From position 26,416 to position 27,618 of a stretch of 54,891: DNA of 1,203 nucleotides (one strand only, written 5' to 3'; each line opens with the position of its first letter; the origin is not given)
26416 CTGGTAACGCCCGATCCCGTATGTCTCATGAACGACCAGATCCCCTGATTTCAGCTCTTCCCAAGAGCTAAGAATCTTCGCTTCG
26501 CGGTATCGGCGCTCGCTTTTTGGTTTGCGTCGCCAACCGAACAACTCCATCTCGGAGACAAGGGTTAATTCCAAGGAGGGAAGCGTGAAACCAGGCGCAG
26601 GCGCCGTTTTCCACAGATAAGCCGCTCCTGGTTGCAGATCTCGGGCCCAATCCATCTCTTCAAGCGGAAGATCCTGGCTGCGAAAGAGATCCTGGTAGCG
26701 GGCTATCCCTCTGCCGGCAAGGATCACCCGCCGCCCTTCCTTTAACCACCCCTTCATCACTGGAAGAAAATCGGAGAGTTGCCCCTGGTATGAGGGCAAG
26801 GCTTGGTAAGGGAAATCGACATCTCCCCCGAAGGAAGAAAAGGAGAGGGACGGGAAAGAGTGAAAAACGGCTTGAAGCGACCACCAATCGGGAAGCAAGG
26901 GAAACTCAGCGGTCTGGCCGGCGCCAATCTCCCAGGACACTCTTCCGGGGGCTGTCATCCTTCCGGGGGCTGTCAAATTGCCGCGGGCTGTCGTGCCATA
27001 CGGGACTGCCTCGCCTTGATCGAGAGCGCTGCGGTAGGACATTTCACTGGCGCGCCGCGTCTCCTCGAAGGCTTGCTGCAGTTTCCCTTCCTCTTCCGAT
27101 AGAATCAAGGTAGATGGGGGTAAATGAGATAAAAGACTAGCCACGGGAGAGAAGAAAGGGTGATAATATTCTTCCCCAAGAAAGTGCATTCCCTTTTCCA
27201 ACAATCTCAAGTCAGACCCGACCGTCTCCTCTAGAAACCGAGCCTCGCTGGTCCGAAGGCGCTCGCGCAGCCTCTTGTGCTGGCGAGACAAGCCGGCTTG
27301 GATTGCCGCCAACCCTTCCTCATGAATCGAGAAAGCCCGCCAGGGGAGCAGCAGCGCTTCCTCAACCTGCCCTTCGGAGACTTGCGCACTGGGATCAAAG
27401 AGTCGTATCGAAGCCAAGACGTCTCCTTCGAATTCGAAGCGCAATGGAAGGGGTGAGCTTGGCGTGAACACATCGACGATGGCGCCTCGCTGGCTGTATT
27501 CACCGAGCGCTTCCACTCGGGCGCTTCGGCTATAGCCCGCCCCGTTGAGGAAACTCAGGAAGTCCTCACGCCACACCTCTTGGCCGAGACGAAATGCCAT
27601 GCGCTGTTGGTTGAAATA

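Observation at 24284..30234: Dispersed 18-nt GC-rich repeat family inserted in frame in four consecutive housekeeping genes (mazG-like, mfd, pth, prs)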

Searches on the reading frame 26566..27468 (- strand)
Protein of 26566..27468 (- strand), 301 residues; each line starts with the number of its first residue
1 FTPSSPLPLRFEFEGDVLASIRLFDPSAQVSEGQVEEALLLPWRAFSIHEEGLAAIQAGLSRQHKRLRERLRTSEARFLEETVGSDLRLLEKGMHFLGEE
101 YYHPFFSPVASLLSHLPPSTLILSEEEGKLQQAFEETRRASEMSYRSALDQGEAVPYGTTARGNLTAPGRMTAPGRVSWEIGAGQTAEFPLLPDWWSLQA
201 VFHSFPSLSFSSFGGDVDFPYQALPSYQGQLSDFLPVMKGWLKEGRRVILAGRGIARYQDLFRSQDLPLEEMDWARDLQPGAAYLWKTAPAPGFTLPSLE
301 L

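Call 66: search_solved_structures(query=window:26566-27468:-, max_evalue=0.001, show_alignments=2)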
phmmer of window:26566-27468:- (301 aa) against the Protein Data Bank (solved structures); distinct sequences matched with E-value up to 0.001: 1.
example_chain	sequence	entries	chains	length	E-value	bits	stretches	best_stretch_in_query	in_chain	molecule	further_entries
2b2n_A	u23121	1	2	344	0.00086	21.8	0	3-131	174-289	Transcription-repair coupling factor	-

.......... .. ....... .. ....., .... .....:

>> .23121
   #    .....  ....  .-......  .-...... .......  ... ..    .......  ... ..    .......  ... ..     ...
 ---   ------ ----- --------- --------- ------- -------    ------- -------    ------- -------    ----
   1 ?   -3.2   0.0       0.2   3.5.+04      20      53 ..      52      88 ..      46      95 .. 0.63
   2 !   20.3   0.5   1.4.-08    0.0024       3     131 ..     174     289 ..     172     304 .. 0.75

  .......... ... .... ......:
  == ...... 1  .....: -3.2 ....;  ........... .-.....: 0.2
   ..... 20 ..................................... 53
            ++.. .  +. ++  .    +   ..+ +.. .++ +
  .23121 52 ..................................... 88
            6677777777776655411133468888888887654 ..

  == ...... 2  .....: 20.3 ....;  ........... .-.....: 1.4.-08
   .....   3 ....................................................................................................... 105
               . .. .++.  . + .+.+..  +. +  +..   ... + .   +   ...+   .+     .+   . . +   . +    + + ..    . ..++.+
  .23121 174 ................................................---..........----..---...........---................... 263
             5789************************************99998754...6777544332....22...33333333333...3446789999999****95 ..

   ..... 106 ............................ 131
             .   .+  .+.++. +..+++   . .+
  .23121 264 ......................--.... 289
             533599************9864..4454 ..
